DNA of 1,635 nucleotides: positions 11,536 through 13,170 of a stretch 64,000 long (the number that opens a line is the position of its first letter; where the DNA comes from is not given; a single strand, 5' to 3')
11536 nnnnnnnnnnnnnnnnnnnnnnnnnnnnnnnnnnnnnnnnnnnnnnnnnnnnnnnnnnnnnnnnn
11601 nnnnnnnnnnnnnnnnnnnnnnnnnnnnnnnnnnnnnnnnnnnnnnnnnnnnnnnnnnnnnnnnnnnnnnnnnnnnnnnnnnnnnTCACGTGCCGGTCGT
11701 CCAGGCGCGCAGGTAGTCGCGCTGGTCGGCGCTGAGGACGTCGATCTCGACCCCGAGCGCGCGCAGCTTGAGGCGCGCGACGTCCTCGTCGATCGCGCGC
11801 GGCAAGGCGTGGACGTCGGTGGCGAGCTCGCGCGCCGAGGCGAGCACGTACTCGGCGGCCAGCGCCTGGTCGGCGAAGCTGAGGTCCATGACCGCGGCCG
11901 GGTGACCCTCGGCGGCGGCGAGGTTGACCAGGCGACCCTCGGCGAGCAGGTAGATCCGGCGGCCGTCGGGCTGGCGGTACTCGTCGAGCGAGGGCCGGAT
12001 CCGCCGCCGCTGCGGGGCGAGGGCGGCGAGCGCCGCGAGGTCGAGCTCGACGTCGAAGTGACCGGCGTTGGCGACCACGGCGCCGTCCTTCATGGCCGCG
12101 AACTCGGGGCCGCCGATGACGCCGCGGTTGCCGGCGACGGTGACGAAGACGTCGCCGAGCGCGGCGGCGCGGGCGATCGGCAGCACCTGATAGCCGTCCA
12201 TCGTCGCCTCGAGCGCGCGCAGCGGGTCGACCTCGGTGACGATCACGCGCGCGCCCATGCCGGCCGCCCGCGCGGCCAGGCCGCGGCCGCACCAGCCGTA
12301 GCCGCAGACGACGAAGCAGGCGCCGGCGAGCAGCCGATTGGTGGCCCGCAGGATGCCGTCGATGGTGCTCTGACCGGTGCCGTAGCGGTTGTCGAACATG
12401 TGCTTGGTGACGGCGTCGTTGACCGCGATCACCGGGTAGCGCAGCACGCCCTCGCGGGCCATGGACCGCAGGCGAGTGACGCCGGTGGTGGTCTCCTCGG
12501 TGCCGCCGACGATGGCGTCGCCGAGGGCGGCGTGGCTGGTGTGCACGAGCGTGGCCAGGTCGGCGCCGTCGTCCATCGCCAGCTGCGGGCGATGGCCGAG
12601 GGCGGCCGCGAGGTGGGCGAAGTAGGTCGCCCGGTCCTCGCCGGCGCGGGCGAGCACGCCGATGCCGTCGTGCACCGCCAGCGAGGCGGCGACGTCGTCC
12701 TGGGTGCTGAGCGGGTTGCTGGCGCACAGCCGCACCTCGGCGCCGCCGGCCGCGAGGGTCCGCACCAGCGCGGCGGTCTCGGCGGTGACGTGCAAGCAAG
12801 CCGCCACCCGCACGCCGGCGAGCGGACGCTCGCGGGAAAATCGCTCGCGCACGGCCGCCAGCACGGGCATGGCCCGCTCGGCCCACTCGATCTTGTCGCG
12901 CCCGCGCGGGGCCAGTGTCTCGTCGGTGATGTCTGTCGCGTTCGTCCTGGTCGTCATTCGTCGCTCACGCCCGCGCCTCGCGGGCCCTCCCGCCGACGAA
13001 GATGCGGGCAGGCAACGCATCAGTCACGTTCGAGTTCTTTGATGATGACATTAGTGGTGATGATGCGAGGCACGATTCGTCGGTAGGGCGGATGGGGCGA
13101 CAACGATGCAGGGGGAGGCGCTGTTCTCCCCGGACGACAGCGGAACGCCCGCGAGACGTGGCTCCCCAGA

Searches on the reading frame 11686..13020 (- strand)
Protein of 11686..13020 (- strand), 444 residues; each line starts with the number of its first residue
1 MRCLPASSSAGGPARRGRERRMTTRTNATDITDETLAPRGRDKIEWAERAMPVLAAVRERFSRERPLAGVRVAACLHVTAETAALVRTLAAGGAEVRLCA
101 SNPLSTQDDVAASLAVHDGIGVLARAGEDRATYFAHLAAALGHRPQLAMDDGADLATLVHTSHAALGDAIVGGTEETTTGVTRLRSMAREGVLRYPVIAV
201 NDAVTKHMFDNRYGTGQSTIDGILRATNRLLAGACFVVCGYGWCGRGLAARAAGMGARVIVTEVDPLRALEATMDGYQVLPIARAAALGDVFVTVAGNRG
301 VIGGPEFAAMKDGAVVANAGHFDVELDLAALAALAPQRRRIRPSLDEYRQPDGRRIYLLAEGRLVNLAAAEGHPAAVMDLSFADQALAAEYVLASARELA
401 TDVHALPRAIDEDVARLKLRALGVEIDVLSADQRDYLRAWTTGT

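Call 9: search_protein_families(library=pfam, proteins=[window:11686-13020:-], max_evalue=0.01)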
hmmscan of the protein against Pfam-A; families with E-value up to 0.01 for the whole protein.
window:11686-13020:- (444 aa): 3 families
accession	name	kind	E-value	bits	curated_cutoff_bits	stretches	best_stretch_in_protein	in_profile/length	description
PF05221.23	AdoHcyase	-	4.6e-63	213.6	25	2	31-162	4-139/299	S-adenosyl-L-homocysteine hydrolase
PF00670.27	AdoHcyase_NAD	-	1.4e-51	175.3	27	1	211-371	1-161/162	S-adenosyl-L-homocysteine hydrolase, NAD binding domain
PF02826.25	2-Hacid_dh_C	-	4.9e-07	29.7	25.1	1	229-324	32-131/178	D-isomer specific 2-hydroxyacid dehydrogenase, NAD binding domain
